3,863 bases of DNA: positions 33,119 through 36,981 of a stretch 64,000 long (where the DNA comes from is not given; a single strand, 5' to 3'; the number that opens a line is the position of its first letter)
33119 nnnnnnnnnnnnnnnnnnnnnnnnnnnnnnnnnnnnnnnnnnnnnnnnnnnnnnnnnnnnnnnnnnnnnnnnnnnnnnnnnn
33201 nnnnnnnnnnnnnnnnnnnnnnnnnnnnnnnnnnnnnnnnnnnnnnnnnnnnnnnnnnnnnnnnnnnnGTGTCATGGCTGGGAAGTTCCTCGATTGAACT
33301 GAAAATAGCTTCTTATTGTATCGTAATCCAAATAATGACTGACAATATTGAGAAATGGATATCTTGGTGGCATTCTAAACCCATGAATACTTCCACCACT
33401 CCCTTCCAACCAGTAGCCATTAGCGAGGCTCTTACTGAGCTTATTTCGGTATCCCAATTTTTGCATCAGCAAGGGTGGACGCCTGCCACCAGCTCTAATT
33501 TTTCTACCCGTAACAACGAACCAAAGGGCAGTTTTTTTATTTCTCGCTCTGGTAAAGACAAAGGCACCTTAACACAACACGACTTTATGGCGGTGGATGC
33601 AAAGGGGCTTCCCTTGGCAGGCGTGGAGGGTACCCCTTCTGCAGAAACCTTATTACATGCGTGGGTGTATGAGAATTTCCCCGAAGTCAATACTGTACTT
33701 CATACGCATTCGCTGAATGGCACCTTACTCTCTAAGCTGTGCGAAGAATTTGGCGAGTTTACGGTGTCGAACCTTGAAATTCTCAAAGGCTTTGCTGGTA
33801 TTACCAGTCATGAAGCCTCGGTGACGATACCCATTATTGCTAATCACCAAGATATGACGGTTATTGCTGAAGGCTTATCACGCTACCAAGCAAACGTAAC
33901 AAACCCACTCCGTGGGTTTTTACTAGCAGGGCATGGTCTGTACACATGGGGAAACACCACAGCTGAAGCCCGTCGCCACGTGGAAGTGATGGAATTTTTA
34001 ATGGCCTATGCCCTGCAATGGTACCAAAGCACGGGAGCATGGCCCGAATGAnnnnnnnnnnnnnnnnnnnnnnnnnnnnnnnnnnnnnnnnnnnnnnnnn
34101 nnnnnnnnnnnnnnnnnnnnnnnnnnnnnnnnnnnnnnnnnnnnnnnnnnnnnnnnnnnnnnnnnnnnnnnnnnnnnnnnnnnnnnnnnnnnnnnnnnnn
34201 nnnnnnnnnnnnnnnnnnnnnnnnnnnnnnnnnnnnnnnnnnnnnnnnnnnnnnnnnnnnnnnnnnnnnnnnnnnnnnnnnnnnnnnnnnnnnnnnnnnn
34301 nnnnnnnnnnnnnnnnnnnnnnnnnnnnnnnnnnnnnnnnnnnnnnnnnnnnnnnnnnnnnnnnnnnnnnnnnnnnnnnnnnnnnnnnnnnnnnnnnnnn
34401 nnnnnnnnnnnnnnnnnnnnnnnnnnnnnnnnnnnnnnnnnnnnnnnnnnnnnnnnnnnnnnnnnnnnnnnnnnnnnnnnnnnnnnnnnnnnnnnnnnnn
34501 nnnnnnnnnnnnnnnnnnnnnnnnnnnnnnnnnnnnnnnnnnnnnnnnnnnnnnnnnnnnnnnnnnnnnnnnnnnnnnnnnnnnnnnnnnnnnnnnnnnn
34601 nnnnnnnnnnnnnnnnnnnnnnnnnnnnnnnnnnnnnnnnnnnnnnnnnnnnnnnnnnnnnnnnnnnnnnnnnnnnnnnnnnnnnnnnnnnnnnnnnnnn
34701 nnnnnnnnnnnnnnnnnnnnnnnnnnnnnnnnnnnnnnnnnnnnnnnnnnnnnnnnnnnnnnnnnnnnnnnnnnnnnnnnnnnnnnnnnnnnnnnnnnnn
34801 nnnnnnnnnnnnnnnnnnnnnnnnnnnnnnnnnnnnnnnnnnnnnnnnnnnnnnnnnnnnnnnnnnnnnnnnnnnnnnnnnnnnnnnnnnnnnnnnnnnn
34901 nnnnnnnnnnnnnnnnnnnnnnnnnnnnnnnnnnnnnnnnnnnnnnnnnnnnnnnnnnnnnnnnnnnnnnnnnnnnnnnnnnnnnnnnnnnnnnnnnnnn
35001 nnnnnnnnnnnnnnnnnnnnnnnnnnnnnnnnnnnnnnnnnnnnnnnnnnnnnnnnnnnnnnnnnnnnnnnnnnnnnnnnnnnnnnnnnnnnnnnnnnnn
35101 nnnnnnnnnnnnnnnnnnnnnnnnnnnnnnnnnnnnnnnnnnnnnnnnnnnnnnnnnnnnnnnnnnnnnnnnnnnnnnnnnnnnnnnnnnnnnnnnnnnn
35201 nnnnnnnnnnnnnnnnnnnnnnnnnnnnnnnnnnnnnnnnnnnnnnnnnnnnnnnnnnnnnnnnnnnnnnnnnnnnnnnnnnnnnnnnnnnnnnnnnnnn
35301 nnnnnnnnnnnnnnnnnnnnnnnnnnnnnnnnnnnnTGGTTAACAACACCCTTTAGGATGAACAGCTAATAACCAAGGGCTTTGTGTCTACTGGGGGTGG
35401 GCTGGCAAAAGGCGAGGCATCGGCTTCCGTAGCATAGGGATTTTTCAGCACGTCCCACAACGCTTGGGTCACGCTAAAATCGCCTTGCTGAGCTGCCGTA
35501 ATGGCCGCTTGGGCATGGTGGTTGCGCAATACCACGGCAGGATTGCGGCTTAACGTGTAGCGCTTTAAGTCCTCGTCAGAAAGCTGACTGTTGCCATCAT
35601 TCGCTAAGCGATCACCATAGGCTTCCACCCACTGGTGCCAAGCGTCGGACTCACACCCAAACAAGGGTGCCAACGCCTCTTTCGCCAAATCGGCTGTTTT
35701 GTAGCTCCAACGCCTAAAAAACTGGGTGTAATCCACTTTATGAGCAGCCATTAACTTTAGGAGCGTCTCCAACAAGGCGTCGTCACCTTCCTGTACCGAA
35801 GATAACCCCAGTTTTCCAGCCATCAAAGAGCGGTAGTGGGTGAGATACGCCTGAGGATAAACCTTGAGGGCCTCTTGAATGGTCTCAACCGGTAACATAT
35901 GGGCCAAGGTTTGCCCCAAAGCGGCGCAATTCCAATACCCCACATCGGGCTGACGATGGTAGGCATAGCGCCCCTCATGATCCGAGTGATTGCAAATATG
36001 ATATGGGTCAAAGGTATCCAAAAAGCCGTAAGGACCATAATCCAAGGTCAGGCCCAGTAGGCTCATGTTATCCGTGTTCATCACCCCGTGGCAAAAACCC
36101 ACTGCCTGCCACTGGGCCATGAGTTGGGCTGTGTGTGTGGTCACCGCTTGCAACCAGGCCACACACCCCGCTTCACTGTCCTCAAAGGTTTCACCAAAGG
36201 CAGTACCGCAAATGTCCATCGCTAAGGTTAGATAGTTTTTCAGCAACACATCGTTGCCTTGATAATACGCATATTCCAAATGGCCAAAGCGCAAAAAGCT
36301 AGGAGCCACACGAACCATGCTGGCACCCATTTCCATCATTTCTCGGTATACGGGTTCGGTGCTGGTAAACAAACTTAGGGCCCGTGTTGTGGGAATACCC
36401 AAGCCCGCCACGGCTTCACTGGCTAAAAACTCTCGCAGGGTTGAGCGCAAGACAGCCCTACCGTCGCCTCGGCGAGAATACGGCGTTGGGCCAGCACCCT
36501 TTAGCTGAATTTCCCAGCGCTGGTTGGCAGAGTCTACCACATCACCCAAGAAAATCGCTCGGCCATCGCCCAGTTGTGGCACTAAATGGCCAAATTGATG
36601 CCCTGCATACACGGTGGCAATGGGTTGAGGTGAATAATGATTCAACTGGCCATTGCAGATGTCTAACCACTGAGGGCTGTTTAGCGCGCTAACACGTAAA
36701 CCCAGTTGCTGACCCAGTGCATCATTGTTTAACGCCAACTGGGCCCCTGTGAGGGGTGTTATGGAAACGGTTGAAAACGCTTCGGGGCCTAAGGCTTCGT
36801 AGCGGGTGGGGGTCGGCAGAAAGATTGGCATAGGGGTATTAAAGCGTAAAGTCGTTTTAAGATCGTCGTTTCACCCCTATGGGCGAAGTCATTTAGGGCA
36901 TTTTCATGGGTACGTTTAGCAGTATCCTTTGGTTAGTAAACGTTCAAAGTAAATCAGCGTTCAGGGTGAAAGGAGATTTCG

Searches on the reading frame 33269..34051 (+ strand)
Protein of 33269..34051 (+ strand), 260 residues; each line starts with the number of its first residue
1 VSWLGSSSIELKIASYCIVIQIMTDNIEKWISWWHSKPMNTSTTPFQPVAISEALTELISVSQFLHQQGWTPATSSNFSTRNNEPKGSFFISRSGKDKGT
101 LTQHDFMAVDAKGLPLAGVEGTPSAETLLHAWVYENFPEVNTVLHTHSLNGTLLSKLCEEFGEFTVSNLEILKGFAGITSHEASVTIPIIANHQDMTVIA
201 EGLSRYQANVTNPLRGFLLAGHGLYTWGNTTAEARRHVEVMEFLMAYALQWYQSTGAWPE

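Call 72: search_protein_families(library=pfam, proteins=[window:33269-34051:+], max_evalue=0.00001)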
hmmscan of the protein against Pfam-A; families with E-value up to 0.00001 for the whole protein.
window:33269-34051:+ (260 aa): 1 family
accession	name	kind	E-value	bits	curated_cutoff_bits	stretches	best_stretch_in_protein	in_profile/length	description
PF00596.27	Aldolase_II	-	2.6e-37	128.9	22.2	1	57-247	2-181/183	Class II Aldolase and Adducin N-terminal domain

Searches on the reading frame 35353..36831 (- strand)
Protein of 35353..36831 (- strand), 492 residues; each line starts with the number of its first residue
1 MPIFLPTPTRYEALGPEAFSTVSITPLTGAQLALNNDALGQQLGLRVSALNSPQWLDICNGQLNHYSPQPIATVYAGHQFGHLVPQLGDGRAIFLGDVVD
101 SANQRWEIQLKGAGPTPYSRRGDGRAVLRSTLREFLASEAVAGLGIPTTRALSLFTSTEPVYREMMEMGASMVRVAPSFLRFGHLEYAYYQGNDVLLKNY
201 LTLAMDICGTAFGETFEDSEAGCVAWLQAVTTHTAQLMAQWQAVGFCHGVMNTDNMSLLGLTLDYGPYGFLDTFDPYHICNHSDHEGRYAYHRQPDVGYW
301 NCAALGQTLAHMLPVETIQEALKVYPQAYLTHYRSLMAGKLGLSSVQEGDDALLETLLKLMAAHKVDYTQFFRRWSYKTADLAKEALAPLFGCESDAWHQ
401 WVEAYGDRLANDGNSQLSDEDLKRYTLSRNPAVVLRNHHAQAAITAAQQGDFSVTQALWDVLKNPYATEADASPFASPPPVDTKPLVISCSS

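Call 72: search_protein_families(library=pfam, proteins=[window:35353-36831:-], max_evalue=0.00001)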
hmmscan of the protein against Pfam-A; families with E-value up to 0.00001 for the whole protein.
window:35353-36831:- (492 aa): 1 family
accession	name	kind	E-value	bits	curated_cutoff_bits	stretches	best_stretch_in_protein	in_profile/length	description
PF02696.19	SelO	-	9.3e-123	410.8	22.8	1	9-460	9-463/466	Protein adenylyltransferase SelO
